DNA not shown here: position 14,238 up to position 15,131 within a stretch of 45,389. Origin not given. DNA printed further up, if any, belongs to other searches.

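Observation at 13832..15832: Unrecognisable cargo genes inserted in an immR-immA-int type lysogeny operon: candidate prophage-borne defence/exclusion cassette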

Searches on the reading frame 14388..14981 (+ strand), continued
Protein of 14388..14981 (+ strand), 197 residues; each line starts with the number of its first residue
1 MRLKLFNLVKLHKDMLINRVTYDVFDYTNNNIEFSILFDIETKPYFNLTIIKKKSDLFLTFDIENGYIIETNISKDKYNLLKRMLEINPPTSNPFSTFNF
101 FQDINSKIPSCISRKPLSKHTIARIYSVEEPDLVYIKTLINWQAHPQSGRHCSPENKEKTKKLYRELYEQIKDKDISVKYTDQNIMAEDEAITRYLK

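Call 56: search_protein_families(library=pfam, proteins=[L050:3155-5956:+, L050:6673-7554:+, L050:7539-8756:+, L050:8790-10427:+, L054:205-1803:+, L054:1772-3148:+, L054:6552-8039:+, L055:6604-8142:+, L055:3810-4934:+, L051:6820-9897:+], max_evalue=0.0001)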
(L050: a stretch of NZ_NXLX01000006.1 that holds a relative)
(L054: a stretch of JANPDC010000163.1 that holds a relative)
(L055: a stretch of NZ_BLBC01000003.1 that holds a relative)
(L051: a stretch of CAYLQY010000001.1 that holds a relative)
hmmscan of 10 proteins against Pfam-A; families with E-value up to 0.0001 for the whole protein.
L050:3155-5956:+ (933 aa): 6 families
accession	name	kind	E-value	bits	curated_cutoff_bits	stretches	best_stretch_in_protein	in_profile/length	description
PF04851.21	ResIII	-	2.5e-40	138.5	22.5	1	156-339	3-163/164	Type III restriction enzyme, res subunit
PF08463.15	EcoEI_R_C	-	6.4e-21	75.6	24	1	762-931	4-162/163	EcoEI R protein C-terminal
PF18766.7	SWI2_SNF2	-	1.9e-20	73.9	26.7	1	161-367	2-187/221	SWI2/SNF2 ATPase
PF00270.35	DEAD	-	3.4e-11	43.6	26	1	159-339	2-161/167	DEAD/DEAH box helicase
PF04313.20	HSDR_N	-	1.2e-07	32.2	25.1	1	45-118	123-196/198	Type I restriction enzyme R protein N terminus (HSDR_N)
PF00271.37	Helicase_C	-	3e-06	27.9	23.5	1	458-553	16-108/110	Helicase conserved C-terminal domain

L050:6673-7554:+ (293 aa): 2 families
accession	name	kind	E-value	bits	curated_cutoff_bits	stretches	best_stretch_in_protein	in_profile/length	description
PF22809.1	DUF7014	-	4e-16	59.6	27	1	159-285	5-132/137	Domain of unknown function (DUF7014)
PF18863.6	AbiJ_NTD4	-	2.3e-13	51.3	34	1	14-154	10-150/152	AbiJ N-terminal domain 4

L050:7539-8756:+ (405 aa): 1 family
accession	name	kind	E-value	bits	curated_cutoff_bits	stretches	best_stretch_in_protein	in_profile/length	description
PF01420.25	Methylase_S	-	2.1e-51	174.9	22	2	11-183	1-162/168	Type I restriction modification DNA specificity domain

L050:8790-10427:+ (545 aa): 1 family
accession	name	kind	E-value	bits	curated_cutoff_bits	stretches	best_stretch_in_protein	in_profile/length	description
PF10592.14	AIPR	-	1.8e-38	133.4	25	1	235-517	1-305/308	AIPR protein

L054:205-1803:+ (532 aa): 3 families
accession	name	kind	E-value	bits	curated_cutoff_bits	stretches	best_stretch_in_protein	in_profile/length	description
PF02384.22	N6_Mtase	-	8.5e-37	127.6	20.4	3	31-101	2-72/311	N-6 DNA Methylase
PF01170.24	UPF0020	-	1.2e-11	45.1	22.3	1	64-221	20-138/197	RMKL-like, methyltransferase domain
PF07669.17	Eco57I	-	3.1e-07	31.1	25.3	1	159-331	69-171/171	Eco57I restriction-modification methylase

L054:1772-3148:+ (458 aa): 1 family
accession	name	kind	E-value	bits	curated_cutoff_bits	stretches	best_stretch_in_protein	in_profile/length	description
PF01420.25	Methylase_S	-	2.3e-10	41.4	22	1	271-432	4-154/168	Type I restriction modification DNA specificity domain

L054:6552-8039:+ (495 aa): 5 families
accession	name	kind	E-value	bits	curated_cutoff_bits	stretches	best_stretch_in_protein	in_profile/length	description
PF13304.12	AAA_21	-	2.8e-22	80.6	27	2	287-393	203-304/304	AAA domain, putative AbiEii toxin, Type IV TA system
PF13175.12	AAA_15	-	1.3e-19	71.5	32.1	1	1-391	1-373/374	AAA ATPase domain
PF02463.25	SMC_N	-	1.5e-14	54.4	40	1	3-397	2-207/220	RecF/RecN/SMC N terminal domain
PF13476.12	AAA_23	-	2.6e-08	35.2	27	1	5-113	1-114/201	AAA domain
PF00005.33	ABC_tran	-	2.4e-07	31.9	25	0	25-48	13-36/137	ABC transporter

L055:6604-8142:+ (512 aa): 1 family
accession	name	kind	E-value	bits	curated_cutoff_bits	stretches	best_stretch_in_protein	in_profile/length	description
PF00078.32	RVT_1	-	4e-09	36.9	29.6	1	141-279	62-192/205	Reverse transcriptase (RNA-dependent DNA polymerase)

L055:3810-4934:+ (374 aa): 2 families
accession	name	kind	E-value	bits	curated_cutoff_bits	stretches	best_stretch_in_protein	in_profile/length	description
PF00160.26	Pro_isomerase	-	1.9e-50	171.7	21.7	1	33-190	2-157/159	Cyclophilin type peptidyl-prolyl cis-trans isomerase/CLD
PF00254.34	FKBP_C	-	3.4e-22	79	21.1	1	262-370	3-94/94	FKBP-type peptidyl-prolyl cis-trans isomerase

L051:6820-9897:+ (1025 aa): 5 families
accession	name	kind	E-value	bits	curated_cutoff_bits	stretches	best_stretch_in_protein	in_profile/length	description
PF18766.7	SWI2_SNF2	-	1.2e-79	267.5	26.7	1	281-505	1-221/221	SWI2/SNF2 ATPase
PF04313.20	HSDR_N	-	5.3e-41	141.1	25.1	1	6-218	2-197/198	Type I restriction enzyme R protein N terminus (HSDR_N)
PF22679.2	T1R_D3-like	-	1.6e-28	100.6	27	1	543-680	2-157/158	Type I restriction enzyme subunit R domain 3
PF04851.21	ResIII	-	1.5e-20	74.2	22.5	1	278-439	4-162/164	Type III restriction enzyme, res subunit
PF11867.13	T1RH-like_C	-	7.9e-11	42.3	26.8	1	777-997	77-305/329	Type I restriction enzyme HindI endonuclease subunit-like, C-terminal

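Call 57: search_protein_families(library=pfam, proteins=[L052:3568-5688:-, L052:6608-8638:-, L052:8642-10885:-, L052:10879-12429:-, L045:858-2270:+, L045:2274-3653:+, L045:6417-8867:+, L053:2892-5483:+, L053:8366-9859:+, L051:1037-2569:+], max_evalue=0.0001)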
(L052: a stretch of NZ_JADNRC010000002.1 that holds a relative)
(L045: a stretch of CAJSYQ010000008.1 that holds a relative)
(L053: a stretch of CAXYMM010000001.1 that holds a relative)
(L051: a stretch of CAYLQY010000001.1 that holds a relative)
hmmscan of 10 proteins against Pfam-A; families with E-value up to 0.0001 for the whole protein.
L052:3568-5688:- (706 aa): 2 families
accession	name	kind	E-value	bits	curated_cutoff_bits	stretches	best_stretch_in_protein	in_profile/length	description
PF00657.28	Lipase_GDSL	-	1.4e-11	45.4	23.6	1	372-488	75-207/208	GDSL-like Lipase/Acylhydrolase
PF13472.12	Lipase_GDSL_2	-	3.7e-06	28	32.9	0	375-484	64-178/178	GDSL-like Lipase/Acylhydrolase family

L052:6608-8638:- (676 aa): 0 families

L052:8642-10885:- (747 aa): 0 families

L052:10879-12429:- (516 aa): 0 families

L045:858-2270:+ (470 aa): 2 families
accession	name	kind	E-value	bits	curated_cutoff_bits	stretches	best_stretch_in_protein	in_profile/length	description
PF01580.24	FtsK_SpoIIIE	-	5.2e-08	33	24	1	226-277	33-89/221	FtsK/SpoIIIE family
PF01935.23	DUF87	-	1.4e-05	25.7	23.2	1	232-354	24-116/220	Helicase HerA, central domain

L045:2274-3653:+ (459 aa): 5 families
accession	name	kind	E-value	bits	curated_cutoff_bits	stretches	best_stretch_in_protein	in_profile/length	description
PF02486.25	Rep_trans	-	1.1e-76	257.3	29.6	1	225-431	2-201/201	Replication initiation factor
PF18106.7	Rol_Rep_N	-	3e-31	107.9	23.7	1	129-216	2-89/91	Rolling Circle replication initiation protein N-terminal domain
PF01381.28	HTH_3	-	1e-10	41.9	23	1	71-119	1-49/55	Helix-turn-helix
PF13560.12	HTH_31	-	1.8e-07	31.8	27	1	71-118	6-54/64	Helix-turn-helix domain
PF12844.13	HTH_19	-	2.6e-05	24.5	30.2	1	69-104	2-37/64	Helix-turn-helix domain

L045:6417-8867:+ (816 aa): 1 family
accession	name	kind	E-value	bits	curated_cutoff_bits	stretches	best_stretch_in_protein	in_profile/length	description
PF12846.13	AAA_10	-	1.9e-160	534.3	27.5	1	443-804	1-362/362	AAA-like domain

L053:2892-5483:+ (863 aa): 3 families
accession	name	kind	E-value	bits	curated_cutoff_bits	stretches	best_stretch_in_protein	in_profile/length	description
PF02384.22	N6_Mtase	-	1.9e-32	113.3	20.4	1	291-604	4-284/311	N-6 DNA Methylase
PF01420.25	Methylase_S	-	3.4e-13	50.6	22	1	682-852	4-166/168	Type I restriction modification DNA specificity domain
PF07669.17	Eco57I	-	1.2e-12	48.7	25.3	1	396-529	36-165/171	Eco57I restriction-modification methylase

L053:8366-9859:+ (497 aa): 4 families
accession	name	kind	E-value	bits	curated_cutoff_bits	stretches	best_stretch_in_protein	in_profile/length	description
PF13304.12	AAA_21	-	1.7e-09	38.6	27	1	123-264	169-304/304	AAA domain, putative AbiEii toxin, Type IV TA system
PF02463.25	SMC_N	-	9.5e-08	32.2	40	1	5-251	5-192/220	RecF/RecN/SMC N terminal domain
PF13476.12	AAA_23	-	1.4e-06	29.5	27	1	5-146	2-127/201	AAA domain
PF13175.12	AAA_15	-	4.1e-05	23.8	32.1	1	167-263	279-374/374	AAA ATPase domain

L051:1037-2569:+ (510 aa): 3 families
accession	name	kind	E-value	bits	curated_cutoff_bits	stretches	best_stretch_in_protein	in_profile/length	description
PF02384.22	N6_Mtase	-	1.4e-105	353.5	20.4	1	154-476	2-310/311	N-6 DNA Methylase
PF12161.14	HsdM_N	-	6.8e-28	98.4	24.5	1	7-142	1-135/135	HsdM N-terminal domain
PF05175.20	MTS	-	4.4e-06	26.9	23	1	188-286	21-111/170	Methyltransferase small domain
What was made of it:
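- B sits between the hsd genes of chromosomal type I R-M operons (calls 56, 57), where an anti-restriction gene would defeat the operon's purpose. B is found mostly without any integrase (calls 56, 57).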

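Call 69: find_encoding_contigs(protein=P0061, flank=6000, max_places=2)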
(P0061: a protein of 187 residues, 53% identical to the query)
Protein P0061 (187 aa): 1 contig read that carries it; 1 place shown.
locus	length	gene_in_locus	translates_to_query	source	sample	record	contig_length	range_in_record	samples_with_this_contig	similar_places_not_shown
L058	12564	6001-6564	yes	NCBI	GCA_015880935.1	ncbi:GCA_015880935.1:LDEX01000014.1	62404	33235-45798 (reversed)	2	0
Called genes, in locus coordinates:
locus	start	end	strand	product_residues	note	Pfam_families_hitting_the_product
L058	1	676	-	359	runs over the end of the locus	-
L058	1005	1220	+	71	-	PF13541:ChlI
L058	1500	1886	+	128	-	PF00903:Glyoxalase, PF13669:Glyoxalase_4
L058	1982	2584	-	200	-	PF00440:TetR_N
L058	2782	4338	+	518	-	PF00501:AMP-binding, PF13193:AMP-binding_C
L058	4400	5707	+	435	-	PF00083:Sugar_tr, PF07690:MFS_1, PF13347:MFS_2 (weak)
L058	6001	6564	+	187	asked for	PF19503:DUF6037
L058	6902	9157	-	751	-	PF00004:AAA (faint), PF07693:KAP_NTPase, PF13191:AAA_16 (weak), PF13401:AAA_22 (faint)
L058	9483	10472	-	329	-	PF00892:EamA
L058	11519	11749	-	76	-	-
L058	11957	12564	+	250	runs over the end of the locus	-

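Call 70: find_encoding_contigs(protein=P0073, flank=6000, max_places=3)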
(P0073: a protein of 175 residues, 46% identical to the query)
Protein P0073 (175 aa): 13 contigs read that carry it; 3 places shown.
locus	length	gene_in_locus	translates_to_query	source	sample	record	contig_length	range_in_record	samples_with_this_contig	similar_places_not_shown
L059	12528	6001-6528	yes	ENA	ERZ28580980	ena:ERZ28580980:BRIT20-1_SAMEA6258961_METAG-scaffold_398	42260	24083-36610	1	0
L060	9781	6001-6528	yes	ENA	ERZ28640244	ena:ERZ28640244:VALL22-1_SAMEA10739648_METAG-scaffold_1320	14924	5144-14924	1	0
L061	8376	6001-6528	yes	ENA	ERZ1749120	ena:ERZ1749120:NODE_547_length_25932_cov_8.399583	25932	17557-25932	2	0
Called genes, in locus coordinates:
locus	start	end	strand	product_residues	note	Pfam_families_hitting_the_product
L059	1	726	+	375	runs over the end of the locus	PF09479:Flg_new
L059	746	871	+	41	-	-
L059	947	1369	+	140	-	-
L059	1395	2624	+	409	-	PF14907:NTP_transf_5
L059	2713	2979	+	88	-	PF05402:PqqD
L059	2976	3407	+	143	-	-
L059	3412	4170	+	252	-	PF27840:ScmC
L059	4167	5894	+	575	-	PF00664:ABC_membrane, PF00005:ABC_tran, PF02463:SMC_N (faint)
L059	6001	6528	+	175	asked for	PF19503:DUF6037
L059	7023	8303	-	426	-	PF01609:DDE_Tnp_1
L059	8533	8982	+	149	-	PF14667:Polysacc_synt_C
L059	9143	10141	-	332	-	-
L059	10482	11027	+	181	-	-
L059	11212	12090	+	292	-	-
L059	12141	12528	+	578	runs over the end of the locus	-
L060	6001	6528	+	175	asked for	PF19503:DUF6037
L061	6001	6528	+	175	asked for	PF19503:DUF6037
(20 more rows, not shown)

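Call 71: find_encoding_contigs(protein=P0091, flank=6000, max_places=2)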
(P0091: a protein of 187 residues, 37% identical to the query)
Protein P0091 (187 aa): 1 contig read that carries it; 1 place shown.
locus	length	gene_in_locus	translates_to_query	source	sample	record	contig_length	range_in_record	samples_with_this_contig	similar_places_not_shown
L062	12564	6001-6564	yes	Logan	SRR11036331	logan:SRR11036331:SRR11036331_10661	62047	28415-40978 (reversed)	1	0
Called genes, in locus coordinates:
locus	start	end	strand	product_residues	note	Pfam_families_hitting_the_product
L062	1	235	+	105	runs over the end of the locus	PF12728:HTH_17 (faint)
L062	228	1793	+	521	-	-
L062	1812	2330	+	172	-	PF01612:DNA_pol_A_exo1, PF00929:RNase_T (faint), PF13482:RNase_H_2 (weak), PF22619:DNA_polI_exo1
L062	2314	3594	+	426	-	PF00476:DNA_pol_A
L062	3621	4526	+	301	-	-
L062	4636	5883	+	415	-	PF17293:Arm-DNA-bind_5, PF13102:Phage_int_SAM_5, PF00589:Phage_integrase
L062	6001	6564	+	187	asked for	PF19503:DUF6037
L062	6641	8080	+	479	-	-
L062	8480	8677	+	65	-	-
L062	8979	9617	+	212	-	-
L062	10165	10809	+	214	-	-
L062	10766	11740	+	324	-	-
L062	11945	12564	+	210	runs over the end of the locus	-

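Call 74: search_dna_similar(query=window:14388-14981:+, collection=phages, mode=protein, max_evalue=0.001)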
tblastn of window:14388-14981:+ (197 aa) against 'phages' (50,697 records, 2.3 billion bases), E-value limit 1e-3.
Records with a match: 1; places in all: 1; records where one place covers at least 80% of the query: 1.
Best place of each record, by identity: <60% 1.
By first word of the organism name: Ralstonia 1.
By host as written in the record: Ralstonia solanacearum 1.
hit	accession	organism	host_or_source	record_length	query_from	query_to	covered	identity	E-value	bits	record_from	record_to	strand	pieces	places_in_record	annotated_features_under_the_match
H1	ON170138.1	Ralstonia phage YO084_2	Ralstonia solanacearum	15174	3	182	91%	26.2%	1e-9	62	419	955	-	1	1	record has no annotation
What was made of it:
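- Tried and rejected: B gave only one 26%-identical Ralstonia phage hit (call 74).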

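Call 76: search_dna_similar(query=window:14388-14981:+, collection=plasmids, mode=protein, max_evalue=0.001)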
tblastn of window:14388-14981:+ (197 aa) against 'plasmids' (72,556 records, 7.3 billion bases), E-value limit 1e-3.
Records with a match: 56; places in all: 56; records where one place covers at least 80% of the query: 48.
Best place of each record, by identity: <60% 56.
By first word of the organism name: Bacillus 32; Enterococcus 8; Ralstonia 4; Macrococcoides 3; Macrococcus 2; Listeria 1; Sporosarcina 1; Rossellomorea 1; Ligilactobacillus 1; Priestia 1; and 2 more.
By predicted mobility (MOB-suite, as given by PLSDB): non-mobilizable 39; mobilizable 15; conjugative 2.
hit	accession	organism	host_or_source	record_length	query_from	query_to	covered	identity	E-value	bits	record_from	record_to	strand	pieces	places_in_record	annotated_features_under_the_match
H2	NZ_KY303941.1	Enterococcus faecalis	fecal material of a Blue whale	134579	3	197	99%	35.1%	3e-21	97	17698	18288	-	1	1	DUF6037 family protein | hypothetical protein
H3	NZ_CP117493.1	Enterococcus faecalis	-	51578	3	197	99%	35.1%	1e-20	96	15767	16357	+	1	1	DUF6037 family protein | hypothetical protein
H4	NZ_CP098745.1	Enterococcus faecalis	cell cuture,Chicken manure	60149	3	197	99%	35.1%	1e-20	96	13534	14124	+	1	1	DUF6037 family protein | hypothetical protein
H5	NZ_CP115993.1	Enterococcus faecalis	faeces,pure culture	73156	3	197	99%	35.1%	1e-20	96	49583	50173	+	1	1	DUF6037 family protein | hypothetical protein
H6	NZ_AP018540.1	Enterococcus faecalis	Homo sapiens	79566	3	197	99%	35.1%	1e-20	96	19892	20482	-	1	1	DUF6037 family protein | hypothetical protein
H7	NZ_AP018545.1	Enterococcus faecalis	Homo sapiens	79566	3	197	99%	35.1%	1e-20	96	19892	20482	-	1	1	DUF6037 family protein | hypothetical protein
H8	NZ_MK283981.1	Enterococcus faecalis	-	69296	3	197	99%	34.7%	8e-20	93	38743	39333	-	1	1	DUF6037 family protein | hypothetical protein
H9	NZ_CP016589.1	Bacillus thuringiensis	Mono isolate,Ginseng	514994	3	182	91%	32.8%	1e-15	81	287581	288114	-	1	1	DUF6037 family protein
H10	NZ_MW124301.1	Listeria seeligeri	-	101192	12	180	86%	34.7%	1e-19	92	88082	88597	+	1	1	DUF6037 family protein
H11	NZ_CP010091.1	Bacillus thuringiensis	Dendrolimus sibericus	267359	3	182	91%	32.2%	3e-13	74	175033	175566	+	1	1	DUF6037 family protein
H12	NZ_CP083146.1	Bacillus thuringiensis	whole organism,Biopesticide Agree WP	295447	3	182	91%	32.2%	3e-13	74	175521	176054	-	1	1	DUF6037 family protein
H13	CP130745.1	Bacillus thuringiensis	rhizhosphere soil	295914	3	182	91%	32.2%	3e-13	74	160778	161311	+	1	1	DUF6037 family protein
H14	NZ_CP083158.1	Bacillus thuringiensis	whole organism,Biopesticide XenTari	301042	3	182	91%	32.2%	3e-13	74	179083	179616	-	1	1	DUF6037 family protein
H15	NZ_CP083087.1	Bacillus thuringiensis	whole organism,Biopesticide B401/B402 ...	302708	3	182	91%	32.2%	3e-13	74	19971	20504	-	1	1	DUF6037 family protein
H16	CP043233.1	Bacillus thuringiensis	whole organism,soil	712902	3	182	91%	32.2%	3e-13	74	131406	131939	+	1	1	hypothetical protein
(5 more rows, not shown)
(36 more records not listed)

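Call 78: get_annotated_region(hit=H3, flank=5000)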
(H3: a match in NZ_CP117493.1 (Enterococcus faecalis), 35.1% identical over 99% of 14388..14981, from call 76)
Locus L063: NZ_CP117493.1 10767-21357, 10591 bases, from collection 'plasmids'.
description: Enterococcus faecalis strain CQHNJ21-056 plasmid pHNJ21-51K, complete sequence
organism: Enterococcus faecalis (NCBI taxid 1351)
taxonomy: Bacteria; Bacillota; Bacilli; Lactobacillales; Enterococcaceae; Enterococcus; Enterococcus faecalis
host: -; source: -; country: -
typing (MOB-suite, as given by PLSDB): mobilizable; replicon rep_cluster_180; relaxase MOBP
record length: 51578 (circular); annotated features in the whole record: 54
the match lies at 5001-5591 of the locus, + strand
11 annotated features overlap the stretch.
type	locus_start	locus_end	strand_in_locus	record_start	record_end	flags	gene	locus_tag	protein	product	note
CDS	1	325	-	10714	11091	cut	-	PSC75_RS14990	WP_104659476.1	DUF5592 family protein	-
CDS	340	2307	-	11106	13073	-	-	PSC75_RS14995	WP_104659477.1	pLS20_p028 family conjugation system transmembrane protein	-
CDS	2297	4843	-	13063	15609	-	-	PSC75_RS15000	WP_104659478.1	type IV secretory system conjugative DNA transfer family protein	-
CDS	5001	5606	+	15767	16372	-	-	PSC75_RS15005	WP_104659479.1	DUF6037 family protein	-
CDS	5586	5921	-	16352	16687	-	-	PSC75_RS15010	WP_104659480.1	hypothetical protein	-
CDS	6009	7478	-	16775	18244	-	-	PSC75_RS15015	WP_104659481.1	hypothetical protein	-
CDS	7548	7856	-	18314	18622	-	-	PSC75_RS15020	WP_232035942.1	hypothetical protein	-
CDS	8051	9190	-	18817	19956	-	-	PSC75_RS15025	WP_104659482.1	hypothetical protein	-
CDS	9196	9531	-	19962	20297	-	-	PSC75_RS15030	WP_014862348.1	hypothetical protein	-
CDS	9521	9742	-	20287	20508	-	-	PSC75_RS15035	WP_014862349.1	hypothetical protein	-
CDS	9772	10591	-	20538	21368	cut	-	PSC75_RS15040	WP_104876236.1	hypothetical protein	-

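Call 79: get_annotated_region(hit=H11, flank=5000)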
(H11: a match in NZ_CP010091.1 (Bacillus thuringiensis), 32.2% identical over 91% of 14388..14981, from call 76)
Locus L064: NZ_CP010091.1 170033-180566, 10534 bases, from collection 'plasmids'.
description: Bacillus thuringiensis serovar galleriae strain 4G5 plasmid pBMB267, complete sequence
organism: Bacillus thuringiensis (NCBI taxid 29338)
taxonomy: Bacteria; Bacillota; Bacilli; Bacillales; Bacillaceae; Bacillus; Bacillus thuringiensis
host: -; source: Dendrolimus sibericus; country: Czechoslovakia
typing (MOB-suite, as given by PLSDB): non-mobilizable; replicon rep_cluster_125,rep_cluster_1721,rep_cluster_1721; mating-pair formation MPF_T
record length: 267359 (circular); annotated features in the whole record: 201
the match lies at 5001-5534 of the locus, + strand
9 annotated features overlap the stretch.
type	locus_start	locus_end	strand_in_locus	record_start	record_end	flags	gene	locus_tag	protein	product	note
CDS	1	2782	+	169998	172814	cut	-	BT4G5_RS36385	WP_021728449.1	S-layer homology domain-containing protein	-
CDS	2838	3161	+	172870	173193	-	-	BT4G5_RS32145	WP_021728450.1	hypothetical protein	-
CDS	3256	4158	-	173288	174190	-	-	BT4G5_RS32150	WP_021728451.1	Rpn family recombination-promoting nuclease/putative transposase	-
CDS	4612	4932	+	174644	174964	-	-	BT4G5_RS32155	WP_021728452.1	hypothetical protein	-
CDS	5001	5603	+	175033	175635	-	-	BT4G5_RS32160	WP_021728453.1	DUF6037 family protein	-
CDS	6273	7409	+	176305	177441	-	tnpB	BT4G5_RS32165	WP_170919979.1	IS200/IS605 family element RNA-guided endonuclease TnpB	-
CDS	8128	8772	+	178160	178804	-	-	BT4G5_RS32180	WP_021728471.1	thermonuclease family protein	-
CDS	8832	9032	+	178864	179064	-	-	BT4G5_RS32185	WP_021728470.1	hypothetical protein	-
CDS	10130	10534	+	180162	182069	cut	ltrA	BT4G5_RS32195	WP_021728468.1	group II intron reverse transcriptase/maturase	GO:0000373 - Group II intron splicing [Evidence IEA]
